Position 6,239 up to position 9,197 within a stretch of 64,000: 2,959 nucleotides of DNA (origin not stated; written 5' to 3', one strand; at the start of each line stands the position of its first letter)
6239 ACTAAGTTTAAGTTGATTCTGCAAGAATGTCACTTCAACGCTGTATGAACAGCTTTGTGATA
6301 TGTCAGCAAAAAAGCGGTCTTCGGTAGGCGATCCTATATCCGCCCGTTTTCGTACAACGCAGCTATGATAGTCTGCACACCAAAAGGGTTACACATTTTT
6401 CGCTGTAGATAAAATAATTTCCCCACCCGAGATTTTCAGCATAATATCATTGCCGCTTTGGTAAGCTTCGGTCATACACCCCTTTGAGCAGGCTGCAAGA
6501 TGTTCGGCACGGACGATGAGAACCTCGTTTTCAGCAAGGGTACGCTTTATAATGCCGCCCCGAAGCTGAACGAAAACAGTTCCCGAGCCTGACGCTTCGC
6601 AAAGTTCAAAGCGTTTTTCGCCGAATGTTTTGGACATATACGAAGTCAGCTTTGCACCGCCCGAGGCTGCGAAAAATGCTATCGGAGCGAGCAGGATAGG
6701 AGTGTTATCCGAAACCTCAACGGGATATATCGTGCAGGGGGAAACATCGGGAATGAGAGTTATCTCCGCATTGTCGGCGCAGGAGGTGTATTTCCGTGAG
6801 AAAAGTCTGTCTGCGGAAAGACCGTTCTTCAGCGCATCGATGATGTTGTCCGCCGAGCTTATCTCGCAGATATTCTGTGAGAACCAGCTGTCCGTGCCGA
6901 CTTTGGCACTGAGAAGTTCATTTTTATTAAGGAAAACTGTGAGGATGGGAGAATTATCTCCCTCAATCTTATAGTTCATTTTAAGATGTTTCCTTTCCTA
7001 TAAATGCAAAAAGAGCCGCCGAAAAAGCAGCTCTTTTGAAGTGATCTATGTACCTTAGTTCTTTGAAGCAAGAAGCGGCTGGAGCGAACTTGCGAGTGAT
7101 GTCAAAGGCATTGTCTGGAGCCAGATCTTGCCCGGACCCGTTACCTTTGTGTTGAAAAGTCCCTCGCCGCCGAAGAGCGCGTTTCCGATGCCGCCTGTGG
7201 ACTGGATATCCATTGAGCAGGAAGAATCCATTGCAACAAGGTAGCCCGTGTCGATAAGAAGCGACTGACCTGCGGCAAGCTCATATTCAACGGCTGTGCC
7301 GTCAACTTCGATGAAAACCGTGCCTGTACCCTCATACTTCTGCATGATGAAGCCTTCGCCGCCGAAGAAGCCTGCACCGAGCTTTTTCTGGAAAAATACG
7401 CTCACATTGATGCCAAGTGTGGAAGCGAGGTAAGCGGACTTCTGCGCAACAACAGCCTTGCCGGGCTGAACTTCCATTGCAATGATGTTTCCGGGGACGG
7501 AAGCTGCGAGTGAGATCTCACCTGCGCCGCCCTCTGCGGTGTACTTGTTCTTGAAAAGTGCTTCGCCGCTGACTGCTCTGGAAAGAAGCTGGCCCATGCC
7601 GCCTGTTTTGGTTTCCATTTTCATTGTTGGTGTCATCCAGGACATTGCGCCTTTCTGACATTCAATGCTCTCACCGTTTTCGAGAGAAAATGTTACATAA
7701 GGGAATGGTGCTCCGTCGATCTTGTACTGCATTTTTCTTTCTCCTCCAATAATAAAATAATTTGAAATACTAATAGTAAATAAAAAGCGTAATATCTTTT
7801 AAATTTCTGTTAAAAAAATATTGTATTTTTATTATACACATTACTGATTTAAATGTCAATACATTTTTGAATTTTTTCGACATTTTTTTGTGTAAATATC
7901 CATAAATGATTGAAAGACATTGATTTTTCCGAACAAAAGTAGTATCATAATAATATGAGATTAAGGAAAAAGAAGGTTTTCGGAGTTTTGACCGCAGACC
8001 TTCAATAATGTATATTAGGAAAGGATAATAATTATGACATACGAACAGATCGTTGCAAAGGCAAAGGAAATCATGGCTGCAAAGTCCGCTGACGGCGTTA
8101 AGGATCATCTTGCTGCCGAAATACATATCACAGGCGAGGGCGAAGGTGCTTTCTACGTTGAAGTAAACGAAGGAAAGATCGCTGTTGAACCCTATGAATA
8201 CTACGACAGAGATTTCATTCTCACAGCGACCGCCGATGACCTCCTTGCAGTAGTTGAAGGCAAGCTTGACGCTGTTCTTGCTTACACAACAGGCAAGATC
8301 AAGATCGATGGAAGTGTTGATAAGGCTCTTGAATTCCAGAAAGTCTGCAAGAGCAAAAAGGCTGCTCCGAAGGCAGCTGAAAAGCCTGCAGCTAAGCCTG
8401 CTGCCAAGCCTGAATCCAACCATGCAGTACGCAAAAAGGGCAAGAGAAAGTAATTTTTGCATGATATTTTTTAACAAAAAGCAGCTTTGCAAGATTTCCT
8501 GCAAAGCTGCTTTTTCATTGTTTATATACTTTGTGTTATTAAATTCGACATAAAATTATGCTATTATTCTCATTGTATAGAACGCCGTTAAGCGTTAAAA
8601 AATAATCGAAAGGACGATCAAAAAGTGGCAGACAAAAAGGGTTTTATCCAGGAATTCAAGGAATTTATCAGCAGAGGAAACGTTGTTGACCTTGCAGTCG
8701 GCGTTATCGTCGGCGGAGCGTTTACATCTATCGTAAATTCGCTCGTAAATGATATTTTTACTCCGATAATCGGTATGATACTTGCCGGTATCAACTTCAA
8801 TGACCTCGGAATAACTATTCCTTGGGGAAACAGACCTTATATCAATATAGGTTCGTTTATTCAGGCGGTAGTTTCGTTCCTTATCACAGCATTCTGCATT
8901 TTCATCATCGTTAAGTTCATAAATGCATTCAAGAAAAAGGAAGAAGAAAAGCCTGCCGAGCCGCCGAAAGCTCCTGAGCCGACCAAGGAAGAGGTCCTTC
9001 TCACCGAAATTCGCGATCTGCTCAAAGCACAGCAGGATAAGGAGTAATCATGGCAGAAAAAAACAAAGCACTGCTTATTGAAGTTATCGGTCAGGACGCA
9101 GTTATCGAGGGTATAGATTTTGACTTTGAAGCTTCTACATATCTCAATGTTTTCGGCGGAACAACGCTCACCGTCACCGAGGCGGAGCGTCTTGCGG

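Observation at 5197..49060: Family A: dense palindromic MITE/REP-like elements parked at gene 3' ends, with co-varying arms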

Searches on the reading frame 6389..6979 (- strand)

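Call 70: search_protein_families(library=pfam, proteins=[window:6389-6979:-], max_evalue=0.000001)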
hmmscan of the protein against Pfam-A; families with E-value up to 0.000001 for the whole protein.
window:6389-6979:- (196 aa): 1 family
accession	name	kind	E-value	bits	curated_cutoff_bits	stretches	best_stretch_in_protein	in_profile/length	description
PF01987.23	AIM24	-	5.6e-24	85.4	25.7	1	3-187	1-188/205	Mitochondrial biogenesis AIM24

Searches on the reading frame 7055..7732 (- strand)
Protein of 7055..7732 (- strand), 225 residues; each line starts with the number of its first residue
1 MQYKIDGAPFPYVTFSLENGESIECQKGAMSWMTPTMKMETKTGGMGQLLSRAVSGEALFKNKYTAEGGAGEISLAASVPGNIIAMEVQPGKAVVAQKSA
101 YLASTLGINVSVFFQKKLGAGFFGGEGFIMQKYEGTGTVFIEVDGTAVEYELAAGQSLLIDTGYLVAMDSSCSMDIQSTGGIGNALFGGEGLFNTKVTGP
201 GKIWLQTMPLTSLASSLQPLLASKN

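Call 70: search_protein_families(library=pfam, proteins=[window:7055-7732:-], max_evalue=0.000001)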
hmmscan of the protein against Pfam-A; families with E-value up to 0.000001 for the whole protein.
window:7055-7732:- (225 aa): 1 family
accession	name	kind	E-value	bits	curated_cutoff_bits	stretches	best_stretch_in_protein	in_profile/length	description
PF01987.23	AIM24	-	1.5e-70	237.5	25.7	1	3-208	1-205/205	Mitochondrial biogenesis AIM24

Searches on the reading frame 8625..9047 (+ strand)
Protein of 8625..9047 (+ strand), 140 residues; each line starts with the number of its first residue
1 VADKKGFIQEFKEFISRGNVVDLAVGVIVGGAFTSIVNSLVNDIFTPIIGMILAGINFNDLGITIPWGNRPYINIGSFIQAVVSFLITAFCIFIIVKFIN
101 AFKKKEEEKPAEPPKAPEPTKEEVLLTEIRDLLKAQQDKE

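Call 70: search_protein_families(library=pfam, proteins=[window:8625-9047:+], max_evalue=0.000001)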
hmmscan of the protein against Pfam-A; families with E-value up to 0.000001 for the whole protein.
window:8625-9047:+ (140 aa): 1 family
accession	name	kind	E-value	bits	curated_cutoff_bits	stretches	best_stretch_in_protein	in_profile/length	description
PF01741.23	MscL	-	6.4e-45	152.9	27.4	1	7-134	1-123/123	Large-conductance mechanosensitive channel, MscL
